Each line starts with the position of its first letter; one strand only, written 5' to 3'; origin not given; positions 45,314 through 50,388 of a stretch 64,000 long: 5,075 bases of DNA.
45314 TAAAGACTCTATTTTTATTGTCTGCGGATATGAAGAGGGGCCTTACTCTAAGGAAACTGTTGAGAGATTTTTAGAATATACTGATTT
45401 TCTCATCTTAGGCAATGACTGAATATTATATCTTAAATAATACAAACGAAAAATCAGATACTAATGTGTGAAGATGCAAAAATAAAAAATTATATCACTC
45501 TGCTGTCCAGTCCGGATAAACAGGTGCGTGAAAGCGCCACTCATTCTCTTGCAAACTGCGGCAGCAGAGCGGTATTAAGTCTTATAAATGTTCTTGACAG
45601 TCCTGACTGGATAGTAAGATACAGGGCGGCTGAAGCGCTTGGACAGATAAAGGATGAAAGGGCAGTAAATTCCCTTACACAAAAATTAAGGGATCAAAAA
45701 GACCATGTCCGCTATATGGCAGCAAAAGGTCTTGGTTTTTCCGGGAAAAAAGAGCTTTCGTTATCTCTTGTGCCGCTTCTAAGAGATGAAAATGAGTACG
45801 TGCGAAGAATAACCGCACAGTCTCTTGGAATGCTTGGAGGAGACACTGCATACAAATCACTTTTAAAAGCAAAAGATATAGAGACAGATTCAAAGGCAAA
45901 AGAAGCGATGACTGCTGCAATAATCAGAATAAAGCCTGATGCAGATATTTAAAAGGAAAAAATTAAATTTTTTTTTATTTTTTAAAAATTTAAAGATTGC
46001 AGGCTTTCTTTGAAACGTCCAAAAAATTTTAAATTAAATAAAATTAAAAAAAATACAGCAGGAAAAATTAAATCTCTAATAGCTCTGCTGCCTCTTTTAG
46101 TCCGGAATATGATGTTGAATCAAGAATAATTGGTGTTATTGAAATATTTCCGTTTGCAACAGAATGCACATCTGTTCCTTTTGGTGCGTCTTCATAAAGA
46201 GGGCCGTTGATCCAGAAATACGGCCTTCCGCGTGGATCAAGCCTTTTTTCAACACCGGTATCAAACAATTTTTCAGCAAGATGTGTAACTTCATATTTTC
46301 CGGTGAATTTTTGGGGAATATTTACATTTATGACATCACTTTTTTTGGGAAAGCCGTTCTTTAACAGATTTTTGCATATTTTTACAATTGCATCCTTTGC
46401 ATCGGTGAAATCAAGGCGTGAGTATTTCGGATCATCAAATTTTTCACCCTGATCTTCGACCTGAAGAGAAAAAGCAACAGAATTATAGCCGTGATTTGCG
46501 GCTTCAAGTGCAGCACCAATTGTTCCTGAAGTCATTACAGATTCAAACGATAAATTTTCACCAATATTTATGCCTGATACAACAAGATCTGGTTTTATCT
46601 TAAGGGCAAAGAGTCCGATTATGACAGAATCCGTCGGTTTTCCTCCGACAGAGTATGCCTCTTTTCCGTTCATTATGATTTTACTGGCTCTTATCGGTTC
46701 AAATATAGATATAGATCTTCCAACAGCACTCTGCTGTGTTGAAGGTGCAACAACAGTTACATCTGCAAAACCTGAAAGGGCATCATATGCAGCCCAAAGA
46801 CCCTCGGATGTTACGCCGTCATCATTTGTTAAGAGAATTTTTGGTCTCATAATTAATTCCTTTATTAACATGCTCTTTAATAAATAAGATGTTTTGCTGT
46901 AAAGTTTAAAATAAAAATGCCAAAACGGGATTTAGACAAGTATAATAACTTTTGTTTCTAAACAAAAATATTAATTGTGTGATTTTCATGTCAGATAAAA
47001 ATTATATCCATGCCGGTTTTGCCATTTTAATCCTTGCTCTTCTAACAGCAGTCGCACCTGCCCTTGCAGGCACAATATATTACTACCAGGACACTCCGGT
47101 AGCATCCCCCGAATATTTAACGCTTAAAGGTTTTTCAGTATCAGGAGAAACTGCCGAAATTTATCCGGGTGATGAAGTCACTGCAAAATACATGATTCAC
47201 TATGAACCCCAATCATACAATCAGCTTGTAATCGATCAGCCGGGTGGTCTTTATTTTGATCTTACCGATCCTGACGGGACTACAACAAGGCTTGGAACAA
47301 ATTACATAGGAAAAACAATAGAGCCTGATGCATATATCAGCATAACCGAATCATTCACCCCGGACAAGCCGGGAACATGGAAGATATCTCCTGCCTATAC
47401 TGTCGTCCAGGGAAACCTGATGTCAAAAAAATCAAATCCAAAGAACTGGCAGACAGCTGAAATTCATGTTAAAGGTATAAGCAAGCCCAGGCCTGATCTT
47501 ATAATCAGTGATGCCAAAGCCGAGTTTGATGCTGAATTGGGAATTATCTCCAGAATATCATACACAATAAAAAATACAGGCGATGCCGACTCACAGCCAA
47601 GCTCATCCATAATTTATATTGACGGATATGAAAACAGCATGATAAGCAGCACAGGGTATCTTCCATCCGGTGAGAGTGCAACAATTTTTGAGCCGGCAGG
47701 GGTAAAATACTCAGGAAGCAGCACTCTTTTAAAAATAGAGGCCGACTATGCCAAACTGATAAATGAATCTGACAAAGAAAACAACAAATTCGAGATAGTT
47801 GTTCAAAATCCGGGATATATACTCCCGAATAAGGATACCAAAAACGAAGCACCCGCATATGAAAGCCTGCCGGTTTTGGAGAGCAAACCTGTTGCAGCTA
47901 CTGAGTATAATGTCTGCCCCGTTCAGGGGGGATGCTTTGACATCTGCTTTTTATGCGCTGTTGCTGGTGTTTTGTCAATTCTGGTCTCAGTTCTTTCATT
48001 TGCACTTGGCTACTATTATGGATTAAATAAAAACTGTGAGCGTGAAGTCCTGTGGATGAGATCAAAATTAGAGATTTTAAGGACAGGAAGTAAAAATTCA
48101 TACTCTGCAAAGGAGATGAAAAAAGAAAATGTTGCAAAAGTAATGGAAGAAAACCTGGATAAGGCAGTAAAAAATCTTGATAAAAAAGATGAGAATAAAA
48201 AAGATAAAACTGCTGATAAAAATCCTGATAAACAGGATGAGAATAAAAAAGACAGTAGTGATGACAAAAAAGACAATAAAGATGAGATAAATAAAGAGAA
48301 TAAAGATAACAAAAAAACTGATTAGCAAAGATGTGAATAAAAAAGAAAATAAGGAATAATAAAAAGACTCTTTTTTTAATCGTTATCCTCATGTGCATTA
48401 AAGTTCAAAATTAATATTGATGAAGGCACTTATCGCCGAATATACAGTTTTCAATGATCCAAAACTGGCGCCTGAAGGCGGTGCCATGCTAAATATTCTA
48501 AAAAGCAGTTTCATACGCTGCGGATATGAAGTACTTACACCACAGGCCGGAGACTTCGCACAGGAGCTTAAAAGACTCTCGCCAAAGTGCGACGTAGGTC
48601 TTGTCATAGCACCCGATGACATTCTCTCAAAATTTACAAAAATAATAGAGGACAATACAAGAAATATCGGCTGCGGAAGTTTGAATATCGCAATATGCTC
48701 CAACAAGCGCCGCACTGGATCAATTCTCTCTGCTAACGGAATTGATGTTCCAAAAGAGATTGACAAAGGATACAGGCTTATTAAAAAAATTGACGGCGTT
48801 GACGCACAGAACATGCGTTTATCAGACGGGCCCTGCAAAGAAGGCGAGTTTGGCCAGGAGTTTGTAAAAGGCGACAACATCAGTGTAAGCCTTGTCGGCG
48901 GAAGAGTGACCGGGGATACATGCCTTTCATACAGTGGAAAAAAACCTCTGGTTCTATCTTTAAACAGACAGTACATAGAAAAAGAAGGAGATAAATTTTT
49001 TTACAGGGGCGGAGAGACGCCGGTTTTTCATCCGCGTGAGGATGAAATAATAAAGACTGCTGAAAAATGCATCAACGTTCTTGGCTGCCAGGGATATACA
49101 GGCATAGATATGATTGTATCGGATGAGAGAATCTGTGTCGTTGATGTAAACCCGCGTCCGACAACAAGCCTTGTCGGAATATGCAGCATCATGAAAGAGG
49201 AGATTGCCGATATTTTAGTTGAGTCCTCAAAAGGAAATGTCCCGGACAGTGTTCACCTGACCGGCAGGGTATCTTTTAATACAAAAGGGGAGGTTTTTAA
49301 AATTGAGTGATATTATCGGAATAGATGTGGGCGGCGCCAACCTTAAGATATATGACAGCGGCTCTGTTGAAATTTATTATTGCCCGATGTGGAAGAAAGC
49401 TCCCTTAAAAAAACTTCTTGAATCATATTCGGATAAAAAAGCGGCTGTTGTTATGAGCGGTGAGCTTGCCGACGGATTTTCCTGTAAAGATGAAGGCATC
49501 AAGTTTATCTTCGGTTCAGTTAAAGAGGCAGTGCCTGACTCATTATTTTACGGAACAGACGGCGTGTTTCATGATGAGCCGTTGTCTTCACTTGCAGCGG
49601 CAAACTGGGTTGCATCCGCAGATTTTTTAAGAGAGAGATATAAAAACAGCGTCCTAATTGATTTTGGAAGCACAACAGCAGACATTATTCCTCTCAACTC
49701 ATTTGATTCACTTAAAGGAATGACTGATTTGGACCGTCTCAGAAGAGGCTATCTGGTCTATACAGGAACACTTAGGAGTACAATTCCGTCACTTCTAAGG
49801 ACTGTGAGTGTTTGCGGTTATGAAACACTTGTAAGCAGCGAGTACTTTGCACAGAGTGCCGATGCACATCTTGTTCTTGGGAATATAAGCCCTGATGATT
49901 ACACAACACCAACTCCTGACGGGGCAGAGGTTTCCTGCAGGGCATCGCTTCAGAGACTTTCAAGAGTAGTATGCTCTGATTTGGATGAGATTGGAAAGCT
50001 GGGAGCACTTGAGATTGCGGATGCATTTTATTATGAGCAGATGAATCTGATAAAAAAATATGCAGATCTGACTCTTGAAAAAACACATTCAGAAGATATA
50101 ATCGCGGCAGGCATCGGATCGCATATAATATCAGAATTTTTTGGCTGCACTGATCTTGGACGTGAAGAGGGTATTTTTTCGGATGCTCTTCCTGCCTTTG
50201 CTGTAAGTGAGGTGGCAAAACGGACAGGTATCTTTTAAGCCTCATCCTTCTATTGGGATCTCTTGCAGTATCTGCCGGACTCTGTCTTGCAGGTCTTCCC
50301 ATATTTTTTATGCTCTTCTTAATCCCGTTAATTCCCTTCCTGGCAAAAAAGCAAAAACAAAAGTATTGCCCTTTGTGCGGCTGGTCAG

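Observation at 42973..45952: wHTH + Cys/His domain + TiaS-kinase-domain-like protein translationally coupled to a stand-alone condensation-type enzyme (and a HEAT protein), inside the ACT-hom operon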

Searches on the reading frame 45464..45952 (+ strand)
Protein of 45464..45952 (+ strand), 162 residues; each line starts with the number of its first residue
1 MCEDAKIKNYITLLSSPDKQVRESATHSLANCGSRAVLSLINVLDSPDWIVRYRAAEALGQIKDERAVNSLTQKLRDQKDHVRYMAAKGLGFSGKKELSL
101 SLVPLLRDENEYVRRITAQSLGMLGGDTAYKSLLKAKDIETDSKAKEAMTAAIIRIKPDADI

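Call 3: search_protein_families(library=pfam, proteins=[window:45464-45952:+], max_evalue=0.1)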
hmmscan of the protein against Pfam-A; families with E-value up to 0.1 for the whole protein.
window:45464-45952:+ (162 aa): 11 families
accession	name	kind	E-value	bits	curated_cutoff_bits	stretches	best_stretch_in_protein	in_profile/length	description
PF13646.12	HEAT_2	-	2.4e-25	89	27.7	2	12-80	6-76/88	HEAT repeats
PF02985.28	HEAT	-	5e-18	63.9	23.5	2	40-62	5-27/31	HEAT repeat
PF03130.22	HEAT_PBS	-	9.7e-15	53.8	20.9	1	51-77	1-27/27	PBS lyase HEAT-like repeat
PF13513.12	HEAT_EZ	-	2.9e-12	47.2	27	0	97-123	28-54/55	HEAT-like repeat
PF25767.1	ARM_TBCD_2nd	-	1.9e-05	24.7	29.7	1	65-91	76-102/245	Tubulin-specific chaperone D-like, ARM repeats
PF24714.1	TOR1L1_N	-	0.00086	19.2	43.3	1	31-64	207-240/281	TORTIFOLIA1 N-terminal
PF12717.13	Cnd1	-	0.0027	18.2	26.4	0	102-124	26-48/162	non-SMC mitotic condensation complex subunit 1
PF12755.13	Vac14_Fab1_bd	-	0.0055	17.8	22.1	0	67-90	28-51/97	Vacuolar 14 Fab1-binding region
PF00514.29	Arm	-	0.026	15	20.6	0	11-31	18-38/41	Armadillo/beta-catenin-like repeat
PF25151.1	TPR_Trm732_C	-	0.061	13.6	27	0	12-78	75-141/159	Trm732, C-terminal TPR repeats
PF14530.12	DUF4439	-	0.091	13.8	28.8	0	3-37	83-117/132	Domain of unknown function (DUF4439)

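Call 4: search_protein_families(library=ncbifam, proteins=[window:45464-45952:+], max_evalue=0.1)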
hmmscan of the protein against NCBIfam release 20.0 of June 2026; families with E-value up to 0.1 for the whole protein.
window:45464-45952:+ (162 aa): 9 families
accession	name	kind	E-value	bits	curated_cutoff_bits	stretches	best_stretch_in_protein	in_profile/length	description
NF045915.1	PhycobilmeDegNblB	equivalog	3.4e-16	59.4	300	2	46-148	110-212/214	phycobilisome degradation protein NblB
NF058502.1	phyc_lyase_CpcE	equivalog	1.3e-14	54.4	330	2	22-78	59-116/260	C-phycocyanin alpha-cysteine-84 phycocyanobilin lyase subunit CpcE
NF058515.1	phyc_lyase_CpcF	equivalog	2.9e-08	33.5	220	1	6-92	31-118/200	C-phycocyanin alpha-cysteine-84 phycocyanobilin lyase subunit CpcF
NF010374.0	PRK13800.1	equivalog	6e-07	28.1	1196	1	11-120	782-894/898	fumarate reductase/succinate dehydrogenase flavoprotein subunit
NF007244.0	PRK09687.1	equivalog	5.2e-06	26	275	1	14-114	101-211/285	putative lyase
NF058505.1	phyc_lyase_CpeY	equivalog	1.2e-05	24.1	600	1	11-159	17-176/419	C-phycoerythrin alpha-cysteine-82 phycoerythrobilin lyase CpeY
NF045662.1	DVU0298_fam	equivalog_domain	3.1e-05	23.7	75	1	36-82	146-191/213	DVU0298 family protein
TIGR02270.1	TIGR02270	subfamily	3.8e-05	22.9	206.8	1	39-137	151-249/410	TIGR02270 family protein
NF010280.0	PRK13724.1-2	equivalog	0.037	14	135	1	9-39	18-49/76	conjugal transfer protein TrbD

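Call 82: search_protein_families(library=padloc, proteins=[window:45464-45952:+], max_evalue=0.001)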
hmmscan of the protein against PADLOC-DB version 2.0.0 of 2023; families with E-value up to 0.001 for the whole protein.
window:45464-45952:+ (162 aa): 3 families
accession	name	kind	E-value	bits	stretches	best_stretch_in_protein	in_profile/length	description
PDLC02919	HEAT-ARM_XIII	-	2.3e-12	43.2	1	11-155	1225-1366/1972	-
PDLC01150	HEAT_CxxC_PDDEXK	-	5.5e-09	33.7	1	18-95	6-87/288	HEAT_CxxC_PD-DEXK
PDLC02973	WGR_XIII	-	1.9e-06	24.7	1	35-90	128-184/973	-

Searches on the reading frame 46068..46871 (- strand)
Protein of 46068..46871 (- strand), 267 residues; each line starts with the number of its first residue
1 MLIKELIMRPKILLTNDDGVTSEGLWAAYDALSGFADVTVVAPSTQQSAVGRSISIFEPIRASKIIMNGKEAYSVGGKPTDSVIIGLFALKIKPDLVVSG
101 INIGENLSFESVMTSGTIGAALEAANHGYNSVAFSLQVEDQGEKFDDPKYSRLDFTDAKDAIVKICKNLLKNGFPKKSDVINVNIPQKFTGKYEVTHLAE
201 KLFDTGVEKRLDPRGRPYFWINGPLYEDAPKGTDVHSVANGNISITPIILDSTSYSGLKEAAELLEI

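Call 3: search_protein_families(library=pfam, proteins=[window:46068-46871:-], max_evalue=0.1)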
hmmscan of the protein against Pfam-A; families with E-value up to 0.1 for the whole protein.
window:46068-46871:- (267 aa): 1 family
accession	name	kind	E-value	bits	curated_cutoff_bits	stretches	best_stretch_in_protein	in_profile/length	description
PF01975.23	SurE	-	6.5e-52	176.5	22.1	1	12-201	1-185/189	Survival protein SurE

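Call 4: search_protein_families(library=ncbifam, proteins=[window:46068-46871:-], max_evalue=0.1)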
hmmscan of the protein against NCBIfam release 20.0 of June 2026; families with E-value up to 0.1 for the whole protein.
window:46068-46871:- (267 aa): 13 families
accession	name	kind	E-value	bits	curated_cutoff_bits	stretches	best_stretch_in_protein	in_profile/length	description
NF001491.0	PRK00346.2-1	equivalog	4.1e-111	370.5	290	1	8-265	1-262/266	5'/3'-nucleotidase SurE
TIGR00087.1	surE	equivalog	1.4e-67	227.7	135.1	1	11-252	2-251/252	5'/3'-nucleotidase SurE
NF001490.0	PRK00346.1-4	equivalog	1.6e-61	207.7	233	1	11-264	2-250/254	5'/3'-nucleotidase SurE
NF010544.0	PRK13934.1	equivalog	5.8e-60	202.6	325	1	11-258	2-247/266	stationary phase survival protein SurE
NF001492.0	PRK00346.2-2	equivalog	3.1e-54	183.9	271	1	9-260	3-251/261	5'/3'-nucleotidase SurE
NF001494.0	PRK00346.2-4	equivalog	3.9e-54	183.9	313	1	11-264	3-256/259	5'/3'-nucleotidase SurE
NF001489.0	PRK00346.1-3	equivalog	3.9e-52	177.1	295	1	11-265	2-245/250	5'/3'-nucleotidase SurE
NF010545.0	PRK13935.1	equivalog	7.5e-44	149.9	365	1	11-264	2-248/254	stationary phase survival protein SurE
NF010542.0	PRK13932.1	equivalog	5.6e-40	137.2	436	1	8-260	8-253/261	stationary phase survival protein SurE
NF010543.0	PRK13933.1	equivalog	7.6e-39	133.8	280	1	11-265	2-251/253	stationary phase survival protein SurE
NF001493.0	PRK00346.2-3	equivalog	8e-37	127.3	230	1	8-189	3-179/269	5'/3'-nucleotidase SurE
NF001488.0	PRK00346.1-1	equivalog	2e-35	122.4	396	1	11-259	2-238/253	5'/3'-nucleotidase SurE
NF010541.0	PRK13931.1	equivalog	2.3e-33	115.7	422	1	11-263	2-258/261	5'/3'-nucleotidase SurE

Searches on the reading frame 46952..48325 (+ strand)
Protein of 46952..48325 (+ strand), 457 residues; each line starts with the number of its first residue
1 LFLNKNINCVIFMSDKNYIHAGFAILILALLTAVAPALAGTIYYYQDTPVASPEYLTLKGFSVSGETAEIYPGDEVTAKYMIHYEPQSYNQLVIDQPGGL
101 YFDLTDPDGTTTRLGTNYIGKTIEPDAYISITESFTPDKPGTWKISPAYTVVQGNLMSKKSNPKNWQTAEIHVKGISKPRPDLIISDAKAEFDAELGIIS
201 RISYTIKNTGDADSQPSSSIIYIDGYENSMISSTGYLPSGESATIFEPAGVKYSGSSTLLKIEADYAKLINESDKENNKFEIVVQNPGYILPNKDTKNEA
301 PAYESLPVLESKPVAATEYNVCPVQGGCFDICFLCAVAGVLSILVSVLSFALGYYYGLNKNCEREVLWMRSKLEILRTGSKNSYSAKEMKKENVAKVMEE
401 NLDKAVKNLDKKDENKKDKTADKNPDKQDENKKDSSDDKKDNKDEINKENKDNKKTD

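Call 89: search_protein_families(library=pfam, proteins=[window:46952-48325:+], max_evalue=0.01)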
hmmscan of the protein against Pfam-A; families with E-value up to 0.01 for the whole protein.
window:46952-48325:+ (457 aa): 1 family
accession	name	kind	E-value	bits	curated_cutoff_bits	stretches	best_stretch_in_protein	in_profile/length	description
PF07705.17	CARDB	-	1.1e-11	45.2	22.7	1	180-281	1-100/101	CARDB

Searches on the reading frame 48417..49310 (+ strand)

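Call 3: search_protein_families(library=pfam, proteins=[window:48417-49310:+], max_evalue=0.1)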
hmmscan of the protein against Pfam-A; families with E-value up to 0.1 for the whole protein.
window:48417-49310:+ (297 aa): 6 families
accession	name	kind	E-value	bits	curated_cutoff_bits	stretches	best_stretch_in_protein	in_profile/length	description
PF02655.19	ATP-grasp_3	-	2.2e-29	103.1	23.2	1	94-251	1-160/160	ATP-grasp domain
PF18301.6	preATP-grasp_3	-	3.7e-05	24.2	26.3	1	41-88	23-73/76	pre ATP-grasp 3 domain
PF07478.18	Dala_Dala_lig_C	-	0.0042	17.1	24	1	148-249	79-177/204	D-ala D-ala ligase C-terminus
PF15632.11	ATPgrasp_Ter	-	0.0057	16.9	29.1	1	208-273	46-110/131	ATP-grasp in the biosynthetic pathway with Ter operon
PF14397.11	ATPgrasp_ST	-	0.0098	15.6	31.4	1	206-253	213-261/278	Sugar-transfer associated ATP-grasp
PF02222.28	ATP-grasp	-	0.069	13.2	27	0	209-251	124-166/179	ATP-grasp domain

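Call 4: search_protein_families(library=ncbifam, proteins=[window:48417-49310:+], max_evalue=0.1)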
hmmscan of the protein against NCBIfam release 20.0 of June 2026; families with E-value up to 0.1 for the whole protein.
window:48417-49310:+ (297 aa): 24 families
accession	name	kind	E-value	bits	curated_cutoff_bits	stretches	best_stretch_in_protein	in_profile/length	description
NF040722.1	MfnD_Meth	equivalog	5.3e-37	127.8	400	1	44-273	64-274/288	tyramine--L-glutamate ligase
NF002378.0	PRK01372.1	subfamily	1.1e-06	27.6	243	1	148-248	177-271/305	D-alanine--D-alanine ligase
NF000091.3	D_ala_D_ser_VanG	exception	4.5e-06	25.7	495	1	83-115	122-154/344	D-alanine--D-serine ligase VanG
TIGR00768.1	rimK_fam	subfamily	4e-05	23.1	143.4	1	197-269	205-274/276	RimK family alpha-L-glutamate ligase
TIGR01205.1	D_ala_D_alaTIGR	subfamily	4.1e-05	22.7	245.65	1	148-248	189-287/318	D-alanine--D-alanine ligase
NF040720.1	MptN_Meth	equivalog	8.2e-05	21.8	350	1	208-270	228-289/291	tetrahydromethanopterin:alpha-L-glutamate ligase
TIGR01142.1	purT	equivalog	0.00048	19.1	502.15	1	209-257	233-282/380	phosphoribosylglycinamide formyltransferase 2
NF002563.0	PRK02186.1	subfamily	0.00052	18.4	625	1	118-276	157-307/890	argininosuccinate lyase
NF000206.1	D_ala_D_lac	equivalog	0.00065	18.8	550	1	209-248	270-310/342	D-alanine--(R)-lactate ligase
TIGR04443.1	F420_CofF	equivalog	0.00097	18.3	300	0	208-271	219-282/283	coenzyme gamma-F420-2:alpha-L-glutamate ligase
NF012215.1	D_ala_D_lac_VanD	exception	0.0019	17.6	700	1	209-249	270-311/343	D-alanine--(R)-lactate ligase VanD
NF053643.1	Ddl_archaea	equivalog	0.0024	16.9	500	1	208-249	230-273/367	putative pseudomurein biosynthesis ATP-grasp protein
NF038074.1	fam_STM4014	hypoth_equivalog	0.0026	17.1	175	0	89-124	109-142/349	STM4014 family protein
NF006766.0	PRK09288.1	equivalog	0.0027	16.5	339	1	209-258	246-296/396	formate-dependent phosphoribosylglycinamide formyltransferase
NF012217.1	D_ala_D_lac_VanA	exception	0.0047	16.2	775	1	210-249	271-311/343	D-alanine--(R)-lactate ligase VanA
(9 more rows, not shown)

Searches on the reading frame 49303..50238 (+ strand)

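Call 3: search_protein_families(library=pfam, proteins=[window:49303-50238:+], max_evalue=0.1)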
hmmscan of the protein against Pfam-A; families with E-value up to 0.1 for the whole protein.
window:49303-50238:+ (311 aa): 1 family
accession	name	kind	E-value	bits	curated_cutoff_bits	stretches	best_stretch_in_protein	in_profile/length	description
PF01968.24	Hydantoinase_A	-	6.3e-16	58.9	22.9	1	48-272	4-252/291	Hydantoinase/oxoprolinase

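Call 4: search_protein_families(library=ncbifam, proteins=[window:49303-50238:+], max_evalue=0.1)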
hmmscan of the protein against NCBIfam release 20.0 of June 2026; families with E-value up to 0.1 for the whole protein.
window:49303-50238:+ (311 aa): 2 families
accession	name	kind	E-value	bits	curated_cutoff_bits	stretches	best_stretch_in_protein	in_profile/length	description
TIGR03123.1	one_C_unchar_1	hypoth_equivalog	8.9e-85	284.8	244.1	1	5-305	1-326/327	probable H4MPT-linked C1 transfer pathway protein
NF040623.1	MfnF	equivalog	3e-66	223.8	520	1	4-303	2-320/324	(4-{4-[2-(gamma-L-glutamylamino)ethyl]phenoxymethyl}furan-2-yl)methanamine synthase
